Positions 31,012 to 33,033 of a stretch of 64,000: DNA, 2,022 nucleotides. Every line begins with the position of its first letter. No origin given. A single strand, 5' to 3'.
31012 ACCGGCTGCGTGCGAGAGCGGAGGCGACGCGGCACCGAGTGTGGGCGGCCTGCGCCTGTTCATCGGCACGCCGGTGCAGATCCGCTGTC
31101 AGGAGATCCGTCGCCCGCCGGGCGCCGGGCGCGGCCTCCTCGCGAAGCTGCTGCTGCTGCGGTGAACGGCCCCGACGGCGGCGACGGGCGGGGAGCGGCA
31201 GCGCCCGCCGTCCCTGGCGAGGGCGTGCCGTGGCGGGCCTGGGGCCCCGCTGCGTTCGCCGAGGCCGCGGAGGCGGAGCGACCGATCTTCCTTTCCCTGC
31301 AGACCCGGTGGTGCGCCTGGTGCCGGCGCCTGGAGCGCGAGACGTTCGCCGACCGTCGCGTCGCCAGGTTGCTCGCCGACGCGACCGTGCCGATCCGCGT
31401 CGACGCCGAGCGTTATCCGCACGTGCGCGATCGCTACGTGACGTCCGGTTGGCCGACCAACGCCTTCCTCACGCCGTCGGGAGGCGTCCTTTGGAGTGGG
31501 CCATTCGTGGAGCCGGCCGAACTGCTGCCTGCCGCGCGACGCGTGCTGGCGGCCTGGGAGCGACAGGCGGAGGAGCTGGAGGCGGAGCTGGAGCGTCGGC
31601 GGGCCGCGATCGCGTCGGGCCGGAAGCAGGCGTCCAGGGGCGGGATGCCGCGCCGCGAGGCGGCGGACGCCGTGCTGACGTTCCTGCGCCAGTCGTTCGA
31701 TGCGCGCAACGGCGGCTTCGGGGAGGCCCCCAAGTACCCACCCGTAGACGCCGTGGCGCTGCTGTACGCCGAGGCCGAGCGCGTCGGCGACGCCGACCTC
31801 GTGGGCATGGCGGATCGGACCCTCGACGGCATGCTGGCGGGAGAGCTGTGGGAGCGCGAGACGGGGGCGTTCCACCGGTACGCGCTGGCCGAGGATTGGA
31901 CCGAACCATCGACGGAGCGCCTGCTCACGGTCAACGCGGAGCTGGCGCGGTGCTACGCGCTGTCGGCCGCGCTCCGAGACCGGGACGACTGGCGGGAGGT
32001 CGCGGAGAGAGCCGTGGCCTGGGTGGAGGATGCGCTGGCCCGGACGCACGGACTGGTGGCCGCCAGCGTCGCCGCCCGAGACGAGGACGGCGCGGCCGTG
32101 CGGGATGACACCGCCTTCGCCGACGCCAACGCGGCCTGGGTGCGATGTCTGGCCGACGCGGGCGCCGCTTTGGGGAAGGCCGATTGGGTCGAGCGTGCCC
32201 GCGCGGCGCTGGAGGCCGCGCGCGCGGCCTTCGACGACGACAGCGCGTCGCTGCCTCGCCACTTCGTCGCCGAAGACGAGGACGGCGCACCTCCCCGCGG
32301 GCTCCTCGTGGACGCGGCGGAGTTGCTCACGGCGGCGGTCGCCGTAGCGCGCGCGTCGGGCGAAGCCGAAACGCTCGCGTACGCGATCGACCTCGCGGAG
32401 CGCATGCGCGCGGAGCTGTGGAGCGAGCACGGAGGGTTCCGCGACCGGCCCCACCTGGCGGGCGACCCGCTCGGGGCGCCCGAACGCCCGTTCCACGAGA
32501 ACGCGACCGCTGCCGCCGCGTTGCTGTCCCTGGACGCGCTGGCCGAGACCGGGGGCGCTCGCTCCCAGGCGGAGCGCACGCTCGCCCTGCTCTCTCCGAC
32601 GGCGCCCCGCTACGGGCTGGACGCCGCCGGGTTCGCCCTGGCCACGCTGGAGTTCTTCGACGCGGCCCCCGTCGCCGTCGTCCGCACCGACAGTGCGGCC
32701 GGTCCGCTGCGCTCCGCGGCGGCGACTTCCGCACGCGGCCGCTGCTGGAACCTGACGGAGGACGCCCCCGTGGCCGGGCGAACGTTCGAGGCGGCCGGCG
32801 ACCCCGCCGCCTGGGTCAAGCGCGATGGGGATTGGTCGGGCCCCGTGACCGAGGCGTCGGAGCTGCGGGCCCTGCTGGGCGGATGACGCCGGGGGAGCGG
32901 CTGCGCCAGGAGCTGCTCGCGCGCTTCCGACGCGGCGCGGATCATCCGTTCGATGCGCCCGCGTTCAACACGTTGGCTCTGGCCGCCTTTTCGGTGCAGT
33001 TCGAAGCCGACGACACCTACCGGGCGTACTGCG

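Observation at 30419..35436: Four-gene translationally coupled operon: lipoprotein, DUF255-thioredoxin, LuxE and LuxC, with no luciferase genes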

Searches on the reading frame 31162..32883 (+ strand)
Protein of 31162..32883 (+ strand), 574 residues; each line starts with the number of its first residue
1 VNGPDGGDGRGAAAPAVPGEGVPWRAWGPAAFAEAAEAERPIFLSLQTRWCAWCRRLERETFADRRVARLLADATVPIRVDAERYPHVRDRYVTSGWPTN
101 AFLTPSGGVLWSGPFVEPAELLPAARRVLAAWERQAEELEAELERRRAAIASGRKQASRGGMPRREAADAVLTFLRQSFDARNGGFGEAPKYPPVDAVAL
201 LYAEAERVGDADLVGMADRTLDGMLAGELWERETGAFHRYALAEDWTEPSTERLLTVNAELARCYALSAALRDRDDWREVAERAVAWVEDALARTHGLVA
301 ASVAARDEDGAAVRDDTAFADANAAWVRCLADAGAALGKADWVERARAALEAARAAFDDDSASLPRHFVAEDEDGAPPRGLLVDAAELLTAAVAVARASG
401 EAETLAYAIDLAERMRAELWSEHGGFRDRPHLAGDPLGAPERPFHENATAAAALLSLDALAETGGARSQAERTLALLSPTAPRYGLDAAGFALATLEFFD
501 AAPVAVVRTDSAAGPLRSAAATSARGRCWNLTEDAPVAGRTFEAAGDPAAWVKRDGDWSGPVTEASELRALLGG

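Call 6: search_protein_families(library=pfam, proteins=[window:31162-32883:+], max_evalue=0.01)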
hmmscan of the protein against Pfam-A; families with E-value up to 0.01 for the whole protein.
window:31162-32883:+ (574 aa): 3 families
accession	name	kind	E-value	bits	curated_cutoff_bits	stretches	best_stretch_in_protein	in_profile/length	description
PF03190.21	Thioredox_DsbH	-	6.5e-24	85.2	27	1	21-144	19-156/163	Protein of unknown function, DUF255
PF13899.12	Thioredoxin_7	-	1.8e-12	47.6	27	1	24-105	2-83/83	Thioredoxin-like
PF13098.12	Thioredoxin_2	-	0.0026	18.5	27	1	35-85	1-51/104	Thioredoxin-like domain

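Call 7: search_protein_families(library=ncbifam, proteins=[window:31162-32883:+], max_evalue=0.01)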
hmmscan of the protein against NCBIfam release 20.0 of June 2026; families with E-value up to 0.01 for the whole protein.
window:31162-32883:+ (574 aa): 2 families
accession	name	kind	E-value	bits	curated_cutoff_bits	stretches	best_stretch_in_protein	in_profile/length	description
NF045694.1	seleno_TsoB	exception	9.5e-12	43.8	805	1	16-107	451-547/572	rhodanese/DsbD fusion-like selenoprotein TsoB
NF001419.0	PRK00293.1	subfamily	0.00012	20.8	330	1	31-81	469-518/574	protein-disulfide reductase DsbD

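Call 36: search_solved_structures(query=window:31162-32883:+, max_evalue=0.01, show_alignments=1)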
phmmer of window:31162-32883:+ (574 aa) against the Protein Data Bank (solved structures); distinct sequences matched with E-value up to 0.01: 13.
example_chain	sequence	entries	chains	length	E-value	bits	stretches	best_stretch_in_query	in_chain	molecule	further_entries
7tkv_A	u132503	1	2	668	3.5e-27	98.6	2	21-308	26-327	Thioredox_DsbH domain-containing protein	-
3ira_A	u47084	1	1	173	5.2e-17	65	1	22-153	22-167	Conserved protein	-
2kuc_A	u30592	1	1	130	7.6e-07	31.5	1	20-119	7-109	Putative disulphide-isomerase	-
3idv_A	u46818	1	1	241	0.00029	23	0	41-117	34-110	Protein disulfide-isomerase A4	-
7aye_B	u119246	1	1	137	0.00059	21.9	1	39-76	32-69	Thiol:disulfide interchange protein DsbD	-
1uc7_A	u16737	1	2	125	0.0006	21.9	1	39-76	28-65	Thiol:disulfide interchange protein dsbD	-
4ip1_A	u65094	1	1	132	0.00062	21.8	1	39-76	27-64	Thiol:disulfide interchange protein DsbD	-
4ip6_A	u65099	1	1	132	0.00069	21.7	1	39-76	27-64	Thiol:disulfide interchange protein DsbD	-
2fwe_A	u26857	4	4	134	0.0007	21.7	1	39-76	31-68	Thiol:disulfide interchange protein dsbD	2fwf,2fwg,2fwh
2lst_A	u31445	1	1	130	0.00082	21.4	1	29-111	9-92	Thioredoxin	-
6zmu_A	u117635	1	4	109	0.0019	20.2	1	35-105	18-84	Thioredoxin-1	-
8gdy_A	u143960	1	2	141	0.0056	18.7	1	30-103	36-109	Protein disulfide-isomerase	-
1sen_A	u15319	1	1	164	0.0093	18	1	18-109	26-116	Thioredoxin-like protein p19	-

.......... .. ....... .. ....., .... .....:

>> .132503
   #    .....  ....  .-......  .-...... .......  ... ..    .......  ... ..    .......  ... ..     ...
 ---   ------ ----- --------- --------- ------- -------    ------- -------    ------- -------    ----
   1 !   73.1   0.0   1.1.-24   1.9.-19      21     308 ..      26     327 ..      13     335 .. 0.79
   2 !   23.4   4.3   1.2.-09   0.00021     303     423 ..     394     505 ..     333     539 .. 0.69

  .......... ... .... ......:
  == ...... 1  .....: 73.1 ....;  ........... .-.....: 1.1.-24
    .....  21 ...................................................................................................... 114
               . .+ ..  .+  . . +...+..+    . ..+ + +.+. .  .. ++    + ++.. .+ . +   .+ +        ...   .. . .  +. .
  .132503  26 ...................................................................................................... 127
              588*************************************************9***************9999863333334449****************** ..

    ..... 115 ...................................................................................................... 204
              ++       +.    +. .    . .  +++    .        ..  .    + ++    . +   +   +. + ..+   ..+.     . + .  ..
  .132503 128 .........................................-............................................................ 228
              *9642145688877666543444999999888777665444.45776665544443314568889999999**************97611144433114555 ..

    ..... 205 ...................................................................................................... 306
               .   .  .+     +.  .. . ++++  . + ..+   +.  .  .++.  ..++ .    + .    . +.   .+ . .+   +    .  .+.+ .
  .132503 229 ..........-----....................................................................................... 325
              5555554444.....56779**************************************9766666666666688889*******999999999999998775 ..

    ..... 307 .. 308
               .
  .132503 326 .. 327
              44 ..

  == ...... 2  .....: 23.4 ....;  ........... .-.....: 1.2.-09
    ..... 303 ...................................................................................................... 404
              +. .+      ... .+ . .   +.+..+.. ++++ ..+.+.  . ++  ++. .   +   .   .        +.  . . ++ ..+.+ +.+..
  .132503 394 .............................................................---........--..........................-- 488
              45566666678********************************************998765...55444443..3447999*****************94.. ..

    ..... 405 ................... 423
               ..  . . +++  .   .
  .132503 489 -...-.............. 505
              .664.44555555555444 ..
